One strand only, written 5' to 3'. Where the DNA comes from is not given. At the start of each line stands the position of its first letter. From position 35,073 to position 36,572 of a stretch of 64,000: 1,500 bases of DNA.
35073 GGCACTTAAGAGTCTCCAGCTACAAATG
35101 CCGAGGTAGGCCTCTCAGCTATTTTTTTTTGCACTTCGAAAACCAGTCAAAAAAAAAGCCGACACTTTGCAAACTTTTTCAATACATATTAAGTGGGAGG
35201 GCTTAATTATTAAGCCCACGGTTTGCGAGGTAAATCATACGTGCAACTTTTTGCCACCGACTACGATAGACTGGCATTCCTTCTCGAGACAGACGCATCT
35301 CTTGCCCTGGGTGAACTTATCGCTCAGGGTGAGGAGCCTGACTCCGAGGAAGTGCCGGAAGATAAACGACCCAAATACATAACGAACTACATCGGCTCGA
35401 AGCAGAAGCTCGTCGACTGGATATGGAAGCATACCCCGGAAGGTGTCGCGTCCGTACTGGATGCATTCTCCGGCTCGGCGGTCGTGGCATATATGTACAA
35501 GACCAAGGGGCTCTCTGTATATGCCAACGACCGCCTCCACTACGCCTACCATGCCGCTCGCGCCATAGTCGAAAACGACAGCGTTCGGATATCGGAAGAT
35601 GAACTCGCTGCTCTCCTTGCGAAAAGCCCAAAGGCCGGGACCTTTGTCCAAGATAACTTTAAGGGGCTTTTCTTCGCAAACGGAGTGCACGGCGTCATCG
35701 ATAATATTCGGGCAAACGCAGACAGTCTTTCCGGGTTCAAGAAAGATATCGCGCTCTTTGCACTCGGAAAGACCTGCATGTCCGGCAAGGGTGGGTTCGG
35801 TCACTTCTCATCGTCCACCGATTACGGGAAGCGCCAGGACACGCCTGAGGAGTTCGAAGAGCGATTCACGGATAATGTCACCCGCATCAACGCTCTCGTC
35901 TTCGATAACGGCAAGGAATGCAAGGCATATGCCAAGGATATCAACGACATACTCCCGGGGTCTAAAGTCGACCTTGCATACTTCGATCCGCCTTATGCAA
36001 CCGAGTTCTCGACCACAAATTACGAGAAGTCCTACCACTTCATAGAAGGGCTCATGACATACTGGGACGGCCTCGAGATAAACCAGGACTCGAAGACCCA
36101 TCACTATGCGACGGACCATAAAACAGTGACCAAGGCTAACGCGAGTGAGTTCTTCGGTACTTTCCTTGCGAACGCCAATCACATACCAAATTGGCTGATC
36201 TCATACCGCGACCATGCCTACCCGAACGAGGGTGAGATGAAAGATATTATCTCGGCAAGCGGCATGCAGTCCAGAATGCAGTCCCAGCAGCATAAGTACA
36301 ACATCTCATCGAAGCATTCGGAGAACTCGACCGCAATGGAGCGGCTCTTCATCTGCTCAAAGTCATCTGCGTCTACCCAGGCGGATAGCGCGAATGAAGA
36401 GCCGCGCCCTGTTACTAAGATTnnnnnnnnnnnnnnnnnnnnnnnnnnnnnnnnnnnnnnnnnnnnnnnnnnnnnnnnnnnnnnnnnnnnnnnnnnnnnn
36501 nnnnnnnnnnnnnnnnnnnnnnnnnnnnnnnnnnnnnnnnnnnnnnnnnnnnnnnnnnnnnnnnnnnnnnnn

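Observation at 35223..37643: Dam-like N6-adenine methyltransferase fused in-frame to the prohead protease/scaffold: candidate capsid-packaged anti-restriction methylase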

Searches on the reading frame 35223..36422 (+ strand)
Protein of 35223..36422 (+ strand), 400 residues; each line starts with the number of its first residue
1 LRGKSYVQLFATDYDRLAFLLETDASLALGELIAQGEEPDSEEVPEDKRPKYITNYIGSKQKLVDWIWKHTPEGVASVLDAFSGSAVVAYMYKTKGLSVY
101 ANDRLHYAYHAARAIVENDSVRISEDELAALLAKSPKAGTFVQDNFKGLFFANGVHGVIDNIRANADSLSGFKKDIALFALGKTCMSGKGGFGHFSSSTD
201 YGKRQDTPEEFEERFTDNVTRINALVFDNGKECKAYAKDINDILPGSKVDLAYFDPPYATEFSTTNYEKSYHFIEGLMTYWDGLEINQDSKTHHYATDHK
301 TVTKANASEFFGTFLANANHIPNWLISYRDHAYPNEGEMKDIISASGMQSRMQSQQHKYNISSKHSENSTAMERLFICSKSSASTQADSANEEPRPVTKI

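Call 52: search_solved_structures(query=window:35223-36422:+, max_evalue=0.01, show_alignments=2)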
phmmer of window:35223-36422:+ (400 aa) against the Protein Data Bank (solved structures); distinct sequences matched with E-value up to 0.01: 0.
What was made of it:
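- On D12-class N6-adenine DNA methyltransferase (Pfam PF02086): There is no close solved or characterised relative (call 52).
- Tried and rejected: A phmmer search of the methyltransferase against PDB found nothing (call 52).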
